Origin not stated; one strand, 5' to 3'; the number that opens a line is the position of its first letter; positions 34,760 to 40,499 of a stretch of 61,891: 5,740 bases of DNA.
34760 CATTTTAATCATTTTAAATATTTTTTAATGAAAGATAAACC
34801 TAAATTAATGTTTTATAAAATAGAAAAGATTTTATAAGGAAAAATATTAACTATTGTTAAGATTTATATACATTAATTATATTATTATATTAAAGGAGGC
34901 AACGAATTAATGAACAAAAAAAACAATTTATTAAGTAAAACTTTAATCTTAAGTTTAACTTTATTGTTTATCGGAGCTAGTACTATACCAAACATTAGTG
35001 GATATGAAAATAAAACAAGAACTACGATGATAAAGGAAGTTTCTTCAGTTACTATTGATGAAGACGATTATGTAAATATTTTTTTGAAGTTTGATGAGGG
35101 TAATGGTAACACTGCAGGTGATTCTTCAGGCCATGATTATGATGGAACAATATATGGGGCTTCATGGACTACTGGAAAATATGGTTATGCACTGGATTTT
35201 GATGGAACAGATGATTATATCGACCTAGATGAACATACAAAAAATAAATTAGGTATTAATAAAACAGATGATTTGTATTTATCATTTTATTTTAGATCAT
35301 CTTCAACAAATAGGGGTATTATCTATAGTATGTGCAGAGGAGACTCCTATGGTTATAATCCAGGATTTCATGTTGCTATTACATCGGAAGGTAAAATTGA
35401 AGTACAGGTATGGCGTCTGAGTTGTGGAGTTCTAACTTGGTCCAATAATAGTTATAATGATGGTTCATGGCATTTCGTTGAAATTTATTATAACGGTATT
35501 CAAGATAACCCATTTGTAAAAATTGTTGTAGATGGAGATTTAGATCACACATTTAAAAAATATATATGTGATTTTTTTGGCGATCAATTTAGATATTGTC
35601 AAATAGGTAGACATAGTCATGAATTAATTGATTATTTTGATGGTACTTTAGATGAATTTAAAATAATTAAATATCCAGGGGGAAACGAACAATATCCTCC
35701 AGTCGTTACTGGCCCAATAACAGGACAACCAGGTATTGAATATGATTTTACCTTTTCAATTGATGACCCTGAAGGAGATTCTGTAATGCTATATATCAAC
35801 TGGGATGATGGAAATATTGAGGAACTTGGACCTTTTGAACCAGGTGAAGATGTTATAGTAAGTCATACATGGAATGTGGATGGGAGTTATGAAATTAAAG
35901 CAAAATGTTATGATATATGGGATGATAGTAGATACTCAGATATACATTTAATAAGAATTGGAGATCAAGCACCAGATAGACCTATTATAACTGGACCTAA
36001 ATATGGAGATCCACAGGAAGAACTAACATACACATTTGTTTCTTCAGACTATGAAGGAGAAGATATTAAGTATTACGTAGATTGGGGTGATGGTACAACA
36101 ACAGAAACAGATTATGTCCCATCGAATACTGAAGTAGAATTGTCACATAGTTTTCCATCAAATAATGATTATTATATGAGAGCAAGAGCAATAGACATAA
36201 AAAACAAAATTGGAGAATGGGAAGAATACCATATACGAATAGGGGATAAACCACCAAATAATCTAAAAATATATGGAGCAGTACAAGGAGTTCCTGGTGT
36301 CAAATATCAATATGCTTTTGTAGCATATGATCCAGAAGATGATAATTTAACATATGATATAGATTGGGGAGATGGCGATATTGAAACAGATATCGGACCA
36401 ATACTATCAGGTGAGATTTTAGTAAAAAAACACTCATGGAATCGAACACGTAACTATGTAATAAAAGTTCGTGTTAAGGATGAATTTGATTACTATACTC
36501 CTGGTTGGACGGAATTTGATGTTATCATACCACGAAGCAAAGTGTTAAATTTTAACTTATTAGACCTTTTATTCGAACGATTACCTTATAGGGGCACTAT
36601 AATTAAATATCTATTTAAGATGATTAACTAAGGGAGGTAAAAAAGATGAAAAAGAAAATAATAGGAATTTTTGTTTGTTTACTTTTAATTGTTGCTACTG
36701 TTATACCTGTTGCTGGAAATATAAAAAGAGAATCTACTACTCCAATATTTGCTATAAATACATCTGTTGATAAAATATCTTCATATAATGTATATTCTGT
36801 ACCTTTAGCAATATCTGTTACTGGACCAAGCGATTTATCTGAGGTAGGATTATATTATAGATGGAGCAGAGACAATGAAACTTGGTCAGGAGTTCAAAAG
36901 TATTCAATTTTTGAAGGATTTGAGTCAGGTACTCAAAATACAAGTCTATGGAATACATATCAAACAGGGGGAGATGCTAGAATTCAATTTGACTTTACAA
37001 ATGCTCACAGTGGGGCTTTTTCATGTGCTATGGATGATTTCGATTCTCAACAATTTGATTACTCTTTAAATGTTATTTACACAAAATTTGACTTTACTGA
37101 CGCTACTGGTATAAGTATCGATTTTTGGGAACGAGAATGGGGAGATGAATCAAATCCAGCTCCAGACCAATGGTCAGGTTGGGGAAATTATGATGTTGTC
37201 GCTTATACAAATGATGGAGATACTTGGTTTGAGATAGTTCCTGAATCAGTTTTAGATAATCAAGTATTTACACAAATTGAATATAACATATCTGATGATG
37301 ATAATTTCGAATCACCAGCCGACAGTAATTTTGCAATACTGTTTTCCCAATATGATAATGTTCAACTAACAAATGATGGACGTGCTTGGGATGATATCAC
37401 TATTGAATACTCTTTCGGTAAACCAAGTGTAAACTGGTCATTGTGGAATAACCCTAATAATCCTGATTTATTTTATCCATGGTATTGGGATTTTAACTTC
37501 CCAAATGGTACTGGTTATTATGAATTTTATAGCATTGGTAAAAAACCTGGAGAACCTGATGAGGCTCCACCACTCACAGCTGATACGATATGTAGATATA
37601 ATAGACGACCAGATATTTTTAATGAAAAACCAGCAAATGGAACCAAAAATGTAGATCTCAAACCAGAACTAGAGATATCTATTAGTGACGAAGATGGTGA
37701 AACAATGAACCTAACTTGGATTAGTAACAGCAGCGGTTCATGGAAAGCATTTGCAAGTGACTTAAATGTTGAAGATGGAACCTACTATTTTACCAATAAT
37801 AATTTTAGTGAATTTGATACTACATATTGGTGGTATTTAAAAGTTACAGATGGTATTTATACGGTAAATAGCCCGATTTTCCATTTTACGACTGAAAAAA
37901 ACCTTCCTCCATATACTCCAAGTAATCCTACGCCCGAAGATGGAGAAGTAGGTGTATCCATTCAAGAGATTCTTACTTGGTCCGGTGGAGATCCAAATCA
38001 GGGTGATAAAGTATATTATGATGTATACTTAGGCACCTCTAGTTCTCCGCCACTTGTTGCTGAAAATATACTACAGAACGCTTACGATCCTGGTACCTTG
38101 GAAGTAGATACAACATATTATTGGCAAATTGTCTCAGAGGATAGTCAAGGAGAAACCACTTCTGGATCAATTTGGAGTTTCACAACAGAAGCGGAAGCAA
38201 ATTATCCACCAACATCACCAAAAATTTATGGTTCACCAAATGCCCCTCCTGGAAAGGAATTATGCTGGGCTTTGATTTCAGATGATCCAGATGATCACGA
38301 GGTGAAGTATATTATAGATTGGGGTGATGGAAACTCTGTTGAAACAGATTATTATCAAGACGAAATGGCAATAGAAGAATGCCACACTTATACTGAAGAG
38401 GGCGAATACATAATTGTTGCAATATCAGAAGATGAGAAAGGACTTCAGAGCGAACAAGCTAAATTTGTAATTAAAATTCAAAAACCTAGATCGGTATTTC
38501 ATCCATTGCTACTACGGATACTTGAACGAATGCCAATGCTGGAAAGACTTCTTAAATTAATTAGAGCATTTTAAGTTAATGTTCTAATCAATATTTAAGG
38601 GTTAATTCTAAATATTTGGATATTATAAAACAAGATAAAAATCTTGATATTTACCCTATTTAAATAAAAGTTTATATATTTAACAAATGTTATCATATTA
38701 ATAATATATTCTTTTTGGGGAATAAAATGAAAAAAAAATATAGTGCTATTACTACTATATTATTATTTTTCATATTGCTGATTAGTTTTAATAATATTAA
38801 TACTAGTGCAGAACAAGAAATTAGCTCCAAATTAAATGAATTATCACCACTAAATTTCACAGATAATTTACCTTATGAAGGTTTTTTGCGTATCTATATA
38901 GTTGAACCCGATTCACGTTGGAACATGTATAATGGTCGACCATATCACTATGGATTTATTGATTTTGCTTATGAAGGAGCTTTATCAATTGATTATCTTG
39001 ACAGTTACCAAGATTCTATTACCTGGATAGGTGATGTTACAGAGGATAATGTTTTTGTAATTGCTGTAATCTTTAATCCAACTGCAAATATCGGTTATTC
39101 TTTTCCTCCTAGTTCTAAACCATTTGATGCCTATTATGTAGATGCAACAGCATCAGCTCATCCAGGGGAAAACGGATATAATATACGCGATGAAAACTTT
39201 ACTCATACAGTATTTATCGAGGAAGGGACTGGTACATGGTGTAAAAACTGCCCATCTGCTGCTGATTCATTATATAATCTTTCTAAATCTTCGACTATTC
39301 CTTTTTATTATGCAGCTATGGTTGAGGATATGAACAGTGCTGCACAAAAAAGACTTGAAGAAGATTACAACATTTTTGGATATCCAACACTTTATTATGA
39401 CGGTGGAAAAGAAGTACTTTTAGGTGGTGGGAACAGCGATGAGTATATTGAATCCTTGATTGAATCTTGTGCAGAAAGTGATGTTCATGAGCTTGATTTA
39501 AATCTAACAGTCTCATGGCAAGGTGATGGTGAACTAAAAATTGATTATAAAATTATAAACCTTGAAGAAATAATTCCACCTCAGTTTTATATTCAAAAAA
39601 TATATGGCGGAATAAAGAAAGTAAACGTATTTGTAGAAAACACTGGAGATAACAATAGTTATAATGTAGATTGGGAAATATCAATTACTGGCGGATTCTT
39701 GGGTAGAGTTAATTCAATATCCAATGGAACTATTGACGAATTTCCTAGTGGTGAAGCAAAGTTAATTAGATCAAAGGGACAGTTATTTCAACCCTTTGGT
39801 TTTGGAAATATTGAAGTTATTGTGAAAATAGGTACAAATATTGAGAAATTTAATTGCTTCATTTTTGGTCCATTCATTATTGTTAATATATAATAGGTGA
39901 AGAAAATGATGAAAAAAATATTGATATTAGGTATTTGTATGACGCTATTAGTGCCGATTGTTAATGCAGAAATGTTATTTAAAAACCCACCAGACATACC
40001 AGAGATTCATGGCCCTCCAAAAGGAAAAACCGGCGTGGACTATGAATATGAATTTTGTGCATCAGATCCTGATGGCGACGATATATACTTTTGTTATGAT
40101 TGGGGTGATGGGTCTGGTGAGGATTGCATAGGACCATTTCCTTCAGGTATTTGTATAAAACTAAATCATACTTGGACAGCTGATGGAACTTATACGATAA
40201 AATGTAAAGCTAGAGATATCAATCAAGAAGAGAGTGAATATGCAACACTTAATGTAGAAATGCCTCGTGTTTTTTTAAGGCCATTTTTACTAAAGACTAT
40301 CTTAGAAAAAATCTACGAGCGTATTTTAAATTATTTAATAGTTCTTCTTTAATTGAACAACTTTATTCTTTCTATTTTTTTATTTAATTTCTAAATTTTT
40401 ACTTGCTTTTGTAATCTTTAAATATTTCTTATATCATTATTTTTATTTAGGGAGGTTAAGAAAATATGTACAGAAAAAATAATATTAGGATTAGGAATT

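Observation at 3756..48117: Shared C-terminal module (PKD-like + P-R motif + amphipathic ..ERFP.L.. tail) on 13 unrelated secreted proteins: candidate archaeal sorting/secretion signal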

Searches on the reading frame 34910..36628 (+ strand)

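Call 15: search_protein_families(library=pfam, proteins=[window:34910-36628:+], max_evalue=0.001)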
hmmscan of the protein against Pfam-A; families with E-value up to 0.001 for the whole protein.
window:34910-36628:+ (573 aa): 2 families
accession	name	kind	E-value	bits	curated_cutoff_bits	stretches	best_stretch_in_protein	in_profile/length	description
PF00801.26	PKD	-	9.5e-10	38.8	23.5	0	372-429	15-67/80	PKD domain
PF18911.6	PKD_4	-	1.1e-05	25.9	27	0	357-426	6-67/85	PKD domain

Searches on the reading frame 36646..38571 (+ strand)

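Call 15: search_protein_families(library=pfam, proteins=[window:36646-38571:+], max_evalue=0.001)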
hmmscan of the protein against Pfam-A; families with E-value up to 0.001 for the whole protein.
window:36646-38571:+ (642 aa): 1 family
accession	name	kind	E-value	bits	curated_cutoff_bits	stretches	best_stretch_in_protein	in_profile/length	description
PF18911.6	PKD_4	-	4.8e-05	23.8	27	1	542-610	24-84/85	PKD domain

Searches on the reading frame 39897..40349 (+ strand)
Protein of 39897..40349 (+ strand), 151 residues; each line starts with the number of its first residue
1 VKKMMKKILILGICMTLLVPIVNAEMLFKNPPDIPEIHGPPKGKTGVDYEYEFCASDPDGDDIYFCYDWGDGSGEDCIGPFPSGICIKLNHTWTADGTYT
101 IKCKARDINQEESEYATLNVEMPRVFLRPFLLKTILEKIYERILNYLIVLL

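Call 16: search_protein_families(library=pfam, proteins=[window:39897-40349:+], max_evalue=0.001)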
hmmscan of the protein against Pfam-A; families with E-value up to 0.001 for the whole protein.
window:39897-40349:+ (151 aa): 2 families
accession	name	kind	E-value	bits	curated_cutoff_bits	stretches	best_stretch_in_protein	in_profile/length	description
PF00801.26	PKD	-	8.1e-06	26.2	23.5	1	50-109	16-69/80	PKD domain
PF18911.6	PKD_4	-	6.4e-05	23.4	27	1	37-120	8-83/85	PKD domain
